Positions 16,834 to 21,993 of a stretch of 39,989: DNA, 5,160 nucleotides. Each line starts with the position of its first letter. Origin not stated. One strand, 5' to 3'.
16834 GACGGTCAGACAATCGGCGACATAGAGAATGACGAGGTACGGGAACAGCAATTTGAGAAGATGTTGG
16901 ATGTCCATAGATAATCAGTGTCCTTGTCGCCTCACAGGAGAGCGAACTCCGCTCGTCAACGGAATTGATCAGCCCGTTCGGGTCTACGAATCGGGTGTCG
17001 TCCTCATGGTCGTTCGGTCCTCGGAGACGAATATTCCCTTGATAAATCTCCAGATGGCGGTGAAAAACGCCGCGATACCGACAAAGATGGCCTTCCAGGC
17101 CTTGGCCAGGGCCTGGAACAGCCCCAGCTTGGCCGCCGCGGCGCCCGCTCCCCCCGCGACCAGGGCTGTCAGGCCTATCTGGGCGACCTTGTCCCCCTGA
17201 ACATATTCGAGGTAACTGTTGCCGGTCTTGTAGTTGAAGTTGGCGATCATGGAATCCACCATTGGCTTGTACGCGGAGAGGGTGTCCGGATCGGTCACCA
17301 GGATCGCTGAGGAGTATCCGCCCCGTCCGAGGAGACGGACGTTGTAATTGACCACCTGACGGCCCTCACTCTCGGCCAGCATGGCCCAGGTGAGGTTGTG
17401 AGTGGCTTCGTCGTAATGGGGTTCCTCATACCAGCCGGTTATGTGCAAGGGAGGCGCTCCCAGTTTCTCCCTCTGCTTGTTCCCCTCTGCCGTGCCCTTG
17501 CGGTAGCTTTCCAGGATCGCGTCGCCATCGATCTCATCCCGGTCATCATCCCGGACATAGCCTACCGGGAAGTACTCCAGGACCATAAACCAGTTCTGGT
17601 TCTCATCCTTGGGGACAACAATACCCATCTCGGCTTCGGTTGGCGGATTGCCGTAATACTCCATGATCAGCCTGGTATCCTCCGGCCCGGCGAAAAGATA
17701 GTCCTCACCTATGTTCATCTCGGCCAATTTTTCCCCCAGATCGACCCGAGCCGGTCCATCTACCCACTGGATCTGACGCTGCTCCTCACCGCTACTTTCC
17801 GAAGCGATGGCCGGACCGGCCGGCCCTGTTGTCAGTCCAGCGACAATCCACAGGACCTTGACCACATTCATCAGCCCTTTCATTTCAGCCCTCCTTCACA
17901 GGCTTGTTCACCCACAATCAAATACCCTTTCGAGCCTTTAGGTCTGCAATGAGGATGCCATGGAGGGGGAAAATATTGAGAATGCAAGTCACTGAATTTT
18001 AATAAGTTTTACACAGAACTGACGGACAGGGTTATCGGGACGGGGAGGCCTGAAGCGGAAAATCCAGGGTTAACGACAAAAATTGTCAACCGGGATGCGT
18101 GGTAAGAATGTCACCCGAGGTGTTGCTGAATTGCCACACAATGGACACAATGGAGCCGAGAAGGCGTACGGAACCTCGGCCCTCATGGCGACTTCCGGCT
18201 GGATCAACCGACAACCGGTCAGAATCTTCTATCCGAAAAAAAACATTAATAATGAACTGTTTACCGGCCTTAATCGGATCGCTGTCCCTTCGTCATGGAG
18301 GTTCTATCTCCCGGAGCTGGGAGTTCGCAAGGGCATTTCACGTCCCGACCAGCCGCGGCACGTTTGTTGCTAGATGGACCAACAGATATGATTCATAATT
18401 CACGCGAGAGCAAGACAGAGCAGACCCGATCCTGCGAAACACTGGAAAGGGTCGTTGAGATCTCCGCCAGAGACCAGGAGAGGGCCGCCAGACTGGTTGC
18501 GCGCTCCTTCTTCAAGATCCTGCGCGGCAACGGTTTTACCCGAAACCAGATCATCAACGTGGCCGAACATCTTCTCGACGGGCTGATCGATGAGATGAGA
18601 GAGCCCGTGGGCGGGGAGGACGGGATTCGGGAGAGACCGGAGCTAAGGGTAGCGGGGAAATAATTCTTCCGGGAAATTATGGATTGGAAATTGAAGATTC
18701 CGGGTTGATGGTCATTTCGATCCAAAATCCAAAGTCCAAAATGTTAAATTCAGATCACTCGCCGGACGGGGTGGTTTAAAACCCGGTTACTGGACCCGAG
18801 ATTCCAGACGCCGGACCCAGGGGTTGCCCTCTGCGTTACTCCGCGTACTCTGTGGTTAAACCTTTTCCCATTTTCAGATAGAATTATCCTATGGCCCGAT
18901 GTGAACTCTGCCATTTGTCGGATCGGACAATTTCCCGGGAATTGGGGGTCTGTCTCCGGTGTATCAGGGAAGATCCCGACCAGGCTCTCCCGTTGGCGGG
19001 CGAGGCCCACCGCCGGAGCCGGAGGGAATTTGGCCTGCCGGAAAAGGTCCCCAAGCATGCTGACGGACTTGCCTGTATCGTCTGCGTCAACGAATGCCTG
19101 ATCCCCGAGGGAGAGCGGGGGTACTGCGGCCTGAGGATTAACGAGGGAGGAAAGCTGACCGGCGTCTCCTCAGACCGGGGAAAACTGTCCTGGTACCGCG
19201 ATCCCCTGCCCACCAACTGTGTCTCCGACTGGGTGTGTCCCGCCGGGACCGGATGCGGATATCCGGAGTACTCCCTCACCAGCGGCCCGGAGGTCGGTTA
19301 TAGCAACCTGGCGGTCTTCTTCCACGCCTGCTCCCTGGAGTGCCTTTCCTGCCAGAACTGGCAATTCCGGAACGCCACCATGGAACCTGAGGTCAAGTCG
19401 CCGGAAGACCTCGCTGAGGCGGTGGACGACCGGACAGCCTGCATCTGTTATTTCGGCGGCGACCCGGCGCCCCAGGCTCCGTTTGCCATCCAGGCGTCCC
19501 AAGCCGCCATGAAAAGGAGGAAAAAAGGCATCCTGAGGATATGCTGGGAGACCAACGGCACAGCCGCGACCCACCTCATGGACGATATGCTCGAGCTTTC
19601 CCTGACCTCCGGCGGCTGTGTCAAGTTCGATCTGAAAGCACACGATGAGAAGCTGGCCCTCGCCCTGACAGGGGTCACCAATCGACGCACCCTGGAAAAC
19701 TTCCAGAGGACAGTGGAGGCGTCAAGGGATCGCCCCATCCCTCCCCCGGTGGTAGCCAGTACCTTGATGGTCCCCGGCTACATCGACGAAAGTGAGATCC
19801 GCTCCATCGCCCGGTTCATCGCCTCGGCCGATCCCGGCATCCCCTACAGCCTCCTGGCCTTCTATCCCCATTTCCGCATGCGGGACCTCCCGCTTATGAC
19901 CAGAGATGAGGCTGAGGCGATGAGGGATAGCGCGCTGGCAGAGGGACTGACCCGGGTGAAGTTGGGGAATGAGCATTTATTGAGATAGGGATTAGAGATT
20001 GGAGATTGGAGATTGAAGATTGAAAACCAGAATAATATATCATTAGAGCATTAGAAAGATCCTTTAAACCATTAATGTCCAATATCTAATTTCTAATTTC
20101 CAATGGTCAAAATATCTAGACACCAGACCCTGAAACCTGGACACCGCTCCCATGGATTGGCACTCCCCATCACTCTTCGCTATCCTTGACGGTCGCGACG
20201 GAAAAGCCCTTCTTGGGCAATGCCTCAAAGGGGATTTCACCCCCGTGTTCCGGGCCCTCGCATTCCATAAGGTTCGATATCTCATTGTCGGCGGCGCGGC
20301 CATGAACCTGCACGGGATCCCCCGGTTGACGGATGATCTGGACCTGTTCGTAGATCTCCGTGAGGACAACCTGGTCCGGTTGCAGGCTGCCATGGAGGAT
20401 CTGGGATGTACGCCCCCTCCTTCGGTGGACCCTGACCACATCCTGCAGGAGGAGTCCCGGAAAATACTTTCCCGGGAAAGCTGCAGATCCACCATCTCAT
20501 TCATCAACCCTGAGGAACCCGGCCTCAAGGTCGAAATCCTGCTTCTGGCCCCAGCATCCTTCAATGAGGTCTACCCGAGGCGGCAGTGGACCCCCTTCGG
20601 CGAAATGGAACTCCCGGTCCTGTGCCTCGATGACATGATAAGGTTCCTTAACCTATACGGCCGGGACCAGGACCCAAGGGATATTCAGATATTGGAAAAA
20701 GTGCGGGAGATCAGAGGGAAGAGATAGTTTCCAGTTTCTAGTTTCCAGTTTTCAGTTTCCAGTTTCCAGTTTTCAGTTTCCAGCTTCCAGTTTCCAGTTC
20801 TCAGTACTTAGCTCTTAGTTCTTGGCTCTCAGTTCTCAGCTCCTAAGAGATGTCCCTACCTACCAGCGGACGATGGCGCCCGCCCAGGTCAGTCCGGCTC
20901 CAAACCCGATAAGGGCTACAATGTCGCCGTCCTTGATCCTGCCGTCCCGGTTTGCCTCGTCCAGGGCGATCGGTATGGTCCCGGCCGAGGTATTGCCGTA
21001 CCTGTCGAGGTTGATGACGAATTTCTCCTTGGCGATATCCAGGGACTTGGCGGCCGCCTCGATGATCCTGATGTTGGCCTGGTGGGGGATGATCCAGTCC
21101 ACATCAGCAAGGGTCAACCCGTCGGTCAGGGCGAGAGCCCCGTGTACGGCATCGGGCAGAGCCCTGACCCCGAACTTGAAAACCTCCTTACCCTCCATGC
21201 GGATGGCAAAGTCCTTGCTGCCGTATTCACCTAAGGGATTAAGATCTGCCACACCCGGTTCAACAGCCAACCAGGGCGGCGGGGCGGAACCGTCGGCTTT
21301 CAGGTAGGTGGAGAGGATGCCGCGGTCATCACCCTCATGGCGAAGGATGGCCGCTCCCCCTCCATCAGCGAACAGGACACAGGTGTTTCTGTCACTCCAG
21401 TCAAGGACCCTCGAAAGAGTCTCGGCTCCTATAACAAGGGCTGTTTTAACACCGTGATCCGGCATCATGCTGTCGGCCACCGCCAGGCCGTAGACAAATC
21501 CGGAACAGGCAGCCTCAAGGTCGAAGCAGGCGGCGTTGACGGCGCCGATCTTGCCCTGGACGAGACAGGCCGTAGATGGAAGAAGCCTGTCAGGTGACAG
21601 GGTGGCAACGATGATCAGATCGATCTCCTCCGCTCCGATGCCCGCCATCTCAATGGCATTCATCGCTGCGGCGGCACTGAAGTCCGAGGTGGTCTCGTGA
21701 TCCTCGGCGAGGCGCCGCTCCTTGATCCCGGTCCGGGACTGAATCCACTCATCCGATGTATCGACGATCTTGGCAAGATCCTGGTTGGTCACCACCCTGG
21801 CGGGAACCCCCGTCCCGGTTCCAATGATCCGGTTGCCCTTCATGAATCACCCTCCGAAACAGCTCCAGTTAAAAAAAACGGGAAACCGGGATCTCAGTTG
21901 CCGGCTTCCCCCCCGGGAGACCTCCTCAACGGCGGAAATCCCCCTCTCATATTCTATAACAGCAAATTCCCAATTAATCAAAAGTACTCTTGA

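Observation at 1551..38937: Nearly every intergenic spacer is filled with 7-nt periodic imperfect tandem arrays from a small set of motif families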

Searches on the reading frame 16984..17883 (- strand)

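Call 6: search_protein_families(library=pfam, proteins=[window:16984-17883:-])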
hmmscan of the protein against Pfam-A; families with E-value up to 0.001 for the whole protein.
window:16984-17883:- (299 aa): 1 family
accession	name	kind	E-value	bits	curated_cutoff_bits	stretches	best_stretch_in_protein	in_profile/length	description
PF09935.14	DUF2167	-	2.6e-74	249.9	25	1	43-271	3-234/238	Protein of unknown function (DUF2167)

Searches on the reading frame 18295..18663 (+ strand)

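Call 6: search_protein_families(library=pfam, proteins=[window:18295-18663:+])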
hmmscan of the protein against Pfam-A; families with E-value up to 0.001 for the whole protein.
window:18295-18663:+ (122 aa): 1 family
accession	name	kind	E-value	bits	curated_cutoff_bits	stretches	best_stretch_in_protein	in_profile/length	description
PF14207.11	DpnD-PcfM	-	0.00076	19.9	25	0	48-71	7-30/46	DpnD/PcfM-like protein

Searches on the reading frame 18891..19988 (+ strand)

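Call 6: search_protein_families(library=pfam, proteins=[window:18891-19988:+])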
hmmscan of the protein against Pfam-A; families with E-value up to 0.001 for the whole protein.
window:18891-19988:+ (365 aa): 2 families
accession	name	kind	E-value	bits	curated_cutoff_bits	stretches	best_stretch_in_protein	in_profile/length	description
PF04055.27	Radical_SAM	-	3.9e-15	56.9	29.5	1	143-309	3-165/166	Radical SAM superfamily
PF13353.11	Fer4_12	-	0.00022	22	22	1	140-235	8-104/137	4Fe-4S single cluster domain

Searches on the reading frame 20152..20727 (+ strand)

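Call 8: search_protein_families(library=pfam, proteins=[window:20152-20727:+])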
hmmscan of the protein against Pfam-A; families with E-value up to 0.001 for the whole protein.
window:20152-20727:+ (191 aa): 1 family
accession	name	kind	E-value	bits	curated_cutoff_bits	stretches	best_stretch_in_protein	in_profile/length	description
PF08843.17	AbiEii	-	8.5e-05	23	22.5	1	37-162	9-141/238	Nucleotidyl transferase AbiEii toxin, Type IV TA system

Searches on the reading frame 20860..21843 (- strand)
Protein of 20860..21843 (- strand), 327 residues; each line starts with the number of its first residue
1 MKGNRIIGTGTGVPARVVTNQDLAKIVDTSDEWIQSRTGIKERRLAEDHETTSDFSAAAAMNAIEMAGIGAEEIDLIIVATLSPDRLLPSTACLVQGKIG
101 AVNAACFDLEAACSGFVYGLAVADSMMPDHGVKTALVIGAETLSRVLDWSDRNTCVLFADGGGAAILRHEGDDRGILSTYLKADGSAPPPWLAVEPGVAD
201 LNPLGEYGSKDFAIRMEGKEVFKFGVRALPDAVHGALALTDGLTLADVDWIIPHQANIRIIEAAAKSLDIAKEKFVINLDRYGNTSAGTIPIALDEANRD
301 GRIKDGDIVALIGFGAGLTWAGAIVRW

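Call 8: search_protein_families(library=pfam, proteins=[window:20860-21843:-])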
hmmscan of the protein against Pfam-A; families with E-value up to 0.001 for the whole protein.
window:20860-21843:- (327 aa): 2 families
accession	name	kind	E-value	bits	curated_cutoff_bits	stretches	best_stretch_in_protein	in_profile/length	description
PF08541.16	ACP_syn_III_C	-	1e-37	128.6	26.6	1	241-327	4-90/90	3-Oxoacyl-[acyl-carrier-protein (ACP)] synthase III C terminal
PF08545.16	ACP_syn_III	-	2.1e-29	101.7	24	1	107-185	1-80/80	3-Oxoacyl-[acyl-carrier-protein (ACP)] synthase III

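Call 32: find_encoding_contigs(protein=window:20860-21843:-, flank=3000, max_places=10)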
Protein window:20860-21843:- (327 aa): 15 contigs read that carry it; 10 places shown.
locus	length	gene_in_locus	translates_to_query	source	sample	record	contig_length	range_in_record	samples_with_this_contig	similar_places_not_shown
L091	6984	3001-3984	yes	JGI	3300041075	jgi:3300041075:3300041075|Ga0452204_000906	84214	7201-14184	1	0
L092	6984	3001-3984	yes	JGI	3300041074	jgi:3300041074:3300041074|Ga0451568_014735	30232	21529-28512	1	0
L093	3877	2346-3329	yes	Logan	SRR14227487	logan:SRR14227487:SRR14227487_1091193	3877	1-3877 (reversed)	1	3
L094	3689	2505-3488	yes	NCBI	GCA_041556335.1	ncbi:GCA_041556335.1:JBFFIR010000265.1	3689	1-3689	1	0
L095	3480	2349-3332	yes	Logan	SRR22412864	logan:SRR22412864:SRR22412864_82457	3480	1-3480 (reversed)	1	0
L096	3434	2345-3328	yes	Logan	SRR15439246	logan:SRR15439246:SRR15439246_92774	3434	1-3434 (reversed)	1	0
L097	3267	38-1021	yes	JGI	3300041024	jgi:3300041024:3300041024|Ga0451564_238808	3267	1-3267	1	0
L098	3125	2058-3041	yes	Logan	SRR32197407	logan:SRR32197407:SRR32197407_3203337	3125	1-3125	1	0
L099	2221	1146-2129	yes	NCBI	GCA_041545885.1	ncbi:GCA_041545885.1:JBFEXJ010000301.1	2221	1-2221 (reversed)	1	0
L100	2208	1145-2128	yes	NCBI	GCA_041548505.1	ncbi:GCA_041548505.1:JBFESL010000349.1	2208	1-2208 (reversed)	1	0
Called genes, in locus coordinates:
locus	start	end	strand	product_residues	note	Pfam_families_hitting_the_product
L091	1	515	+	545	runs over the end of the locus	PF05960:DUF885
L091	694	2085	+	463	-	-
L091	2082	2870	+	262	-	PF13489:Methyltransf_23 (weak), PF01209:Ubie_methyltran, PF13847:Methyltransf_31, PF08241:Methyltransf_11, PF08242:Methyltransf_12, PF13649:Methyltransf_25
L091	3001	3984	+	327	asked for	PF08545:ACP_syn_III, PF08541:ACP_syn_III_C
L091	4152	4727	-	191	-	-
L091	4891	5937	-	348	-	PF04055:Radical_SAM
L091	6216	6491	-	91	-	-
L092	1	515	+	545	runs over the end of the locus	PF05960:DUF885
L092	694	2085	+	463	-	-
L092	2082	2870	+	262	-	PF13489:Methyltransf_23 (weak), PF01209:Ubie_methyltran, PF13847:Methyltransf_31, PF08241:Methyltransf_11, PF08242:Methyltransf_12, PF13649:Methyltransf_25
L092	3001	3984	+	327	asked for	PF08545:ACP_syn_III, PF08541:ACP_syn_III_C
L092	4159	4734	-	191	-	-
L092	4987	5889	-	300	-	PF04055:Radical_SAM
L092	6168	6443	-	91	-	-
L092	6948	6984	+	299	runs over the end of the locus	PF09935:DUF2167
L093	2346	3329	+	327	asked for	PF08545:ACP_syn_III, PF08541:ACP_syn_III_C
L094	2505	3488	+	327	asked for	PF08545:ACP_syn_III, PF08541:ACP_syn_III_C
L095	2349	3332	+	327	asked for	PF08545:ACP_syn_III, PF08541:ACP_syn_III_C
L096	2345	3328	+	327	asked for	PF08545:ACP_syn_III, PF08541:ACP_syn_III_C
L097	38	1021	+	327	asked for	PF08545:ACP_syn_III, PF08541:ACP_syn_III_C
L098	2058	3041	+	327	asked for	PF08545:ACP_syn_III, PF08541:ACP_syn_III_C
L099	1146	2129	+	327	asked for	PF08545:ACP_syn_III, PF08541:ACP_syn_III_C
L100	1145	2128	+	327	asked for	PF08545:ACP_syn_III, PF08541:ACP_syn_III_C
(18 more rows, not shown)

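Call 49: find_related_loci(query=window:20860-21843:-, collection=metagenome_contigs, flank=10000)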
Query window:20860-21843:- (327 aa) in metagenome_contigs; peptide patterns used: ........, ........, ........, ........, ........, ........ (x = any residue, [..] = any of these).
600 stretches matched a pattern (row limit reached: there are more); 521 encode a relative of the query (tblastn E <= 1e-3); the best 80 are kept; 80 distinct loci.
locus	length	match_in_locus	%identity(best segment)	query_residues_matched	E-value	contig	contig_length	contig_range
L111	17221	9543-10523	83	1-327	0e+0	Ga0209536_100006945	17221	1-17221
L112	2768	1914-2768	85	1-284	2e-170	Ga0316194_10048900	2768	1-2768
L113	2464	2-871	81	38-327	1e-171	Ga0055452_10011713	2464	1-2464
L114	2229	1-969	72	4-327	1e-171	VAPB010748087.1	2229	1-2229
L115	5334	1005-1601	85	129-327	3e-110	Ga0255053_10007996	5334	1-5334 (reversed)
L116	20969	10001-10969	54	1-327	2e-108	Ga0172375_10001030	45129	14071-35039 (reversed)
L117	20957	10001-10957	52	4-327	8e-104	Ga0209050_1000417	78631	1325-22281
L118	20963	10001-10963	54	6-327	3e-102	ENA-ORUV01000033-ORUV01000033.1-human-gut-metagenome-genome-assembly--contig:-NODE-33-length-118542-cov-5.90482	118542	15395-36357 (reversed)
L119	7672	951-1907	51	4-327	2e-102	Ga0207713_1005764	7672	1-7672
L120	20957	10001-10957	51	4-327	3e-102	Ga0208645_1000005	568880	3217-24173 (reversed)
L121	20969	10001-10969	51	6-327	1e-101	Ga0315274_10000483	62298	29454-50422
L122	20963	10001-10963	53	6-327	9e-102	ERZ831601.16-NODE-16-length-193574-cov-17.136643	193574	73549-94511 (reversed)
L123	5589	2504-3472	49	4-327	1e-101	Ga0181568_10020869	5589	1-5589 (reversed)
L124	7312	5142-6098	50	5-327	2e-101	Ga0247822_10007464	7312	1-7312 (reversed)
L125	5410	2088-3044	50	5-327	2e-101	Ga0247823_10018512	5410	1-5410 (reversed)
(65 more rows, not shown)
